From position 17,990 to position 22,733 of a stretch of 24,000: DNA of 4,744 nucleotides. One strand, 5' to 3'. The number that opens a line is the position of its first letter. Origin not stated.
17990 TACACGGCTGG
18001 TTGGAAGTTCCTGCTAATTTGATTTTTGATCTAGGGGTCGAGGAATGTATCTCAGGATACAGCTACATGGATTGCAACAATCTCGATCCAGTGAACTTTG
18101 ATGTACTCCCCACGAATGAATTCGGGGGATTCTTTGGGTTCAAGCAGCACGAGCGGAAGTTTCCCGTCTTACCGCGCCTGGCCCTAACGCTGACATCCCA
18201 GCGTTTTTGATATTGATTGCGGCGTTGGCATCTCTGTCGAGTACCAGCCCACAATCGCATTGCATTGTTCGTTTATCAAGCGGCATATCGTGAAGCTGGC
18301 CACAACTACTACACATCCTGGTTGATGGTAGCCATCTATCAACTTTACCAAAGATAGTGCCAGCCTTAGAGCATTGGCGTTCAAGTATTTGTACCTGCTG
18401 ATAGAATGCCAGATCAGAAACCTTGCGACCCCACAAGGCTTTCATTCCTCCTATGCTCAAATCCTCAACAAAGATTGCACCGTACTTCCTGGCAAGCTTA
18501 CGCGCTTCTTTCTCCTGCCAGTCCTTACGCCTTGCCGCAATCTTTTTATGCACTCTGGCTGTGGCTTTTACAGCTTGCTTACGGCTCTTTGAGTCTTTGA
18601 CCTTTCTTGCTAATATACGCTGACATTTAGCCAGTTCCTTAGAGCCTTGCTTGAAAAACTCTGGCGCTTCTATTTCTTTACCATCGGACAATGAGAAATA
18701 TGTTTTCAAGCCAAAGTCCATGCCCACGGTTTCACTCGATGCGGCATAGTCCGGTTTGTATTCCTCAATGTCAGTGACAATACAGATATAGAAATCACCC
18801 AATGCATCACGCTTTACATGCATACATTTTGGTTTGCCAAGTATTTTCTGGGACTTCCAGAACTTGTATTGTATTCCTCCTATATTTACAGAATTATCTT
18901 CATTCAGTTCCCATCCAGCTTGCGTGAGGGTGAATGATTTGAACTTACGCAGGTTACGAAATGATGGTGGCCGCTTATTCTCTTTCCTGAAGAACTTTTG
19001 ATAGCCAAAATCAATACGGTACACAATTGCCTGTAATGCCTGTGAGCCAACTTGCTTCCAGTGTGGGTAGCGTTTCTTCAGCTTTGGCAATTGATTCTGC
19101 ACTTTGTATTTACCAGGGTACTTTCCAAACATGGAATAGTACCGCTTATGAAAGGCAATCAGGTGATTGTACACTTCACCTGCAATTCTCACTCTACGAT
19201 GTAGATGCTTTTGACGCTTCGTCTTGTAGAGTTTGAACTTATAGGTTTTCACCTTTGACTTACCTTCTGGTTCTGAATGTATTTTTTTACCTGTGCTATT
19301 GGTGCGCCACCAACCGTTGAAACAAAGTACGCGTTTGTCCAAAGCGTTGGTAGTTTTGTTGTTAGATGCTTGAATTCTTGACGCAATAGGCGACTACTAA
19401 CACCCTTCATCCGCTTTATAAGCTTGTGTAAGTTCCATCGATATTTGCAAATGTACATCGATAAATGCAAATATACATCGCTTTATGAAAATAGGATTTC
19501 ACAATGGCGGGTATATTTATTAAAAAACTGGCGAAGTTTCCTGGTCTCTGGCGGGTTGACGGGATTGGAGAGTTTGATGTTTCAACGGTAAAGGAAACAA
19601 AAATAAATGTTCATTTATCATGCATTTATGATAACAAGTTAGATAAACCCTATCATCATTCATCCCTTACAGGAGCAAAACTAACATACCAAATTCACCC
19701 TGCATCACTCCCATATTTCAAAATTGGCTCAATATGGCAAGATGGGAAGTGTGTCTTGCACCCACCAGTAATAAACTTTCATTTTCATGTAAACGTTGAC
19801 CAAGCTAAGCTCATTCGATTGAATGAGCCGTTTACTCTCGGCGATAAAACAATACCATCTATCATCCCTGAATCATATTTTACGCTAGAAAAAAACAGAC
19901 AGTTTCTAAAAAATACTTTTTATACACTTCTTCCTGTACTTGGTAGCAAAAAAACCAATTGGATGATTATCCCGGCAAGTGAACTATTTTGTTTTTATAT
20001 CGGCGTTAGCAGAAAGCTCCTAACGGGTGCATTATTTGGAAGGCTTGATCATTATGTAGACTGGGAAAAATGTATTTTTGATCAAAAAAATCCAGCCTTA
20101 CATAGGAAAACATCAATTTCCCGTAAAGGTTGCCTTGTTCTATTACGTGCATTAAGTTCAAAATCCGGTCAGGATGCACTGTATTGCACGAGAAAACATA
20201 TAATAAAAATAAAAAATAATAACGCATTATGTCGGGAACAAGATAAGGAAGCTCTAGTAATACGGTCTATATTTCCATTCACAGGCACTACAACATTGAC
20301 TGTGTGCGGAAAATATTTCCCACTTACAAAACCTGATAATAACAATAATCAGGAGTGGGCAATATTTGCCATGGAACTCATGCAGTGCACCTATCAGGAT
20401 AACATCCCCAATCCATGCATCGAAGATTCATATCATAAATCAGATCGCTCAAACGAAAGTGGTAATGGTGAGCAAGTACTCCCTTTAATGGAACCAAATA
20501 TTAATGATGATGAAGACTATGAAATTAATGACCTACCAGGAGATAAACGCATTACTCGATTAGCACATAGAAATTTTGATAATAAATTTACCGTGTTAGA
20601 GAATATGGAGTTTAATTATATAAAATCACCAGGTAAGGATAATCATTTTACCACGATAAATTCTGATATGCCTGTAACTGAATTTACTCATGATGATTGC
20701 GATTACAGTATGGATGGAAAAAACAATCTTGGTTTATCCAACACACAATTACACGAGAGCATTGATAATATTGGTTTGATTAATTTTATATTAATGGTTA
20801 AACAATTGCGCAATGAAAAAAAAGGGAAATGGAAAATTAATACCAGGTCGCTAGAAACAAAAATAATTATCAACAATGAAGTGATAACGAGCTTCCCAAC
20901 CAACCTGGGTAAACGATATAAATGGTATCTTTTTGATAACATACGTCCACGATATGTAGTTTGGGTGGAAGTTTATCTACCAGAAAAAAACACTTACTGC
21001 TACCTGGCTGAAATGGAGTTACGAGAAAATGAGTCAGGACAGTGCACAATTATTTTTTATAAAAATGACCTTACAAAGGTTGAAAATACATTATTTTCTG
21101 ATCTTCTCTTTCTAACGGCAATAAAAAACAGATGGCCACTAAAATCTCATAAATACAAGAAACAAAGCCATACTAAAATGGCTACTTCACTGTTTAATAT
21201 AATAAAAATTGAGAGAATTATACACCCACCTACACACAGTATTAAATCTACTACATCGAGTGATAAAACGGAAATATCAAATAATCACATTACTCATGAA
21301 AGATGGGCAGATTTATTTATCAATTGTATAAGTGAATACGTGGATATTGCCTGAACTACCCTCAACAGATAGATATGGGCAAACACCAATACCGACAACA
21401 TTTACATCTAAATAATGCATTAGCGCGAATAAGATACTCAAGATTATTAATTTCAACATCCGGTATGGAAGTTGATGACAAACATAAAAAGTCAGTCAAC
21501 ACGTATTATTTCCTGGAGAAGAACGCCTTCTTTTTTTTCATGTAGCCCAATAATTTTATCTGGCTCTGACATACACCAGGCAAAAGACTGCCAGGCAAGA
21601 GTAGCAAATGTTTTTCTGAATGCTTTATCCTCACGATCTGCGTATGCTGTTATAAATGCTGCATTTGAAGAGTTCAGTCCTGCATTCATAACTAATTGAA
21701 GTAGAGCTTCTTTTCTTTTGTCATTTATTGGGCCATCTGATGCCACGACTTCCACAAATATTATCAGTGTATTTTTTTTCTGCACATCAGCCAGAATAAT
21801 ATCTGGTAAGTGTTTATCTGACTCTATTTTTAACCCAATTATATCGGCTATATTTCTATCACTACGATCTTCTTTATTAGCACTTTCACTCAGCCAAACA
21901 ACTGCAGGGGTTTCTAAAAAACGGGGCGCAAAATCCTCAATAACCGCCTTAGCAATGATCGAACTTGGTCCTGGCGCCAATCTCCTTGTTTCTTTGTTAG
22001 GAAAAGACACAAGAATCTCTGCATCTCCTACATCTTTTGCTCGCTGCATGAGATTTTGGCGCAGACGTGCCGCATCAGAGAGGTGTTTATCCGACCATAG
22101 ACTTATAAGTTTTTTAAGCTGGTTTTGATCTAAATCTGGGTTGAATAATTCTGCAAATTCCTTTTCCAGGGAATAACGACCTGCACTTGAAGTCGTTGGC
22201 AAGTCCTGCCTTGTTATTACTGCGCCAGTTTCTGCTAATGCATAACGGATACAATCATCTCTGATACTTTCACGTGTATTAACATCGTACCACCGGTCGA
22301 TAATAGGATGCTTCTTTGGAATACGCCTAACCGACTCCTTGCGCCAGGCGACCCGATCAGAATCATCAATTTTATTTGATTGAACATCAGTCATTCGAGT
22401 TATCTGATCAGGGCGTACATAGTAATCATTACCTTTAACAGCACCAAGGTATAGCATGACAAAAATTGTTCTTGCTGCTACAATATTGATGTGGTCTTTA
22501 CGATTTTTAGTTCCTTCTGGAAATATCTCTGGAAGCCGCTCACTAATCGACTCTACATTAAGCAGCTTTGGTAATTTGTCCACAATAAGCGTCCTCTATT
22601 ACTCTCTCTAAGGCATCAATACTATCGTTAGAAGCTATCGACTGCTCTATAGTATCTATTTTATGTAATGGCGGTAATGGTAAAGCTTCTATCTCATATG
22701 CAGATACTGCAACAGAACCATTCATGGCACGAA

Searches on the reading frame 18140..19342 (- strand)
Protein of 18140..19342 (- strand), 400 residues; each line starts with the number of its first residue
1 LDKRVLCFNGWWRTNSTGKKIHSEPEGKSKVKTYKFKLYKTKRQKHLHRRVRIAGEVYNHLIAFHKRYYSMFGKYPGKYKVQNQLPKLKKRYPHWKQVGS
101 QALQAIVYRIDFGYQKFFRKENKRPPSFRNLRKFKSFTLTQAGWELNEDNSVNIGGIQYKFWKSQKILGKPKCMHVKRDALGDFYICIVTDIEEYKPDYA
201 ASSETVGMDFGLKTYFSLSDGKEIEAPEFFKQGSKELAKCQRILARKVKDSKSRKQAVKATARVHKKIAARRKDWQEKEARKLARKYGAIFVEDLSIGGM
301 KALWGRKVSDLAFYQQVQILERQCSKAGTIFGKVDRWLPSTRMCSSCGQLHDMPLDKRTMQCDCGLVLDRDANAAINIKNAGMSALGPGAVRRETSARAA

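Call 10: search_protein_families(library=pfam, proteins=[window:18140-19342:-], max_evalue=0.01)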
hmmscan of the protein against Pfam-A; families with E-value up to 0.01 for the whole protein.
window:18140-19342:- (400 aa): 2 families
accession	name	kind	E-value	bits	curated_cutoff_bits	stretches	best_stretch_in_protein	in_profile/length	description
PF01385.25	OrfB_IS605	-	3.8e-22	79.2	30.5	1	197-301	10-117/120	Probable transposase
PF07282.18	Cas12f1-like_TNB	-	1.8e-16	60.5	26.3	1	313-378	1-60/60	Cas12f1-like, TNB domain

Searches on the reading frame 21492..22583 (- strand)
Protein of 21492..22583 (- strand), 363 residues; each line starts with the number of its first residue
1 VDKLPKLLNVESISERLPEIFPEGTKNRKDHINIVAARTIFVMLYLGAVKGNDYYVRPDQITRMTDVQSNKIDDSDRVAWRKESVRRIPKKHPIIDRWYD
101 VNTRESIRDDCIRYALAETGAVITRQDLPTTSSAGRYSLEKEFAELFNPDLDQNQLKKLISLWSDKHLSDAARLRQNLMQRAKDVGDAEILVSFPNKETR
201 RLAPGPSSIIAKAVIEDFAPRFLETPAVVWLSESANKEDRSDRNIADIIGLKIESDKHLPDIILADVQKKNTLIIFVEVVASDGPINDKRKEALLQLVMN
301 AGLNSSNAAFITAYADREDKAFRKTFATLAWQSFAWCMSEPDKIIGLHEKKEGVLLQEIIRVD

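Call 10: search_protein_families(library=pfam, proteins=[window:21492-22583:-], max_evalue=0.01)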
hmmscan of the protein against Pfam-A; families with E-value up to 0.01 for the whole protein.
window:21492-22583:- (363 aa): 2 families
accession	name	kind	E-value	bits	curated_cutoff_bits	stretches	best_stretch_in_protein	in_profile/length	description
PF06616.17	BsuBI_PstI_RE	-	6.3e-43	146.3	27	1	190-349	1-153/154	BsuBI/PstI restriction endonuclease domain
PF17728.7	BsuBI_PstI_RE_N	-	9e-26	90.8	27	1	11-174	2-135/140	BsuBI/PstI restriction endonuclease HTH domain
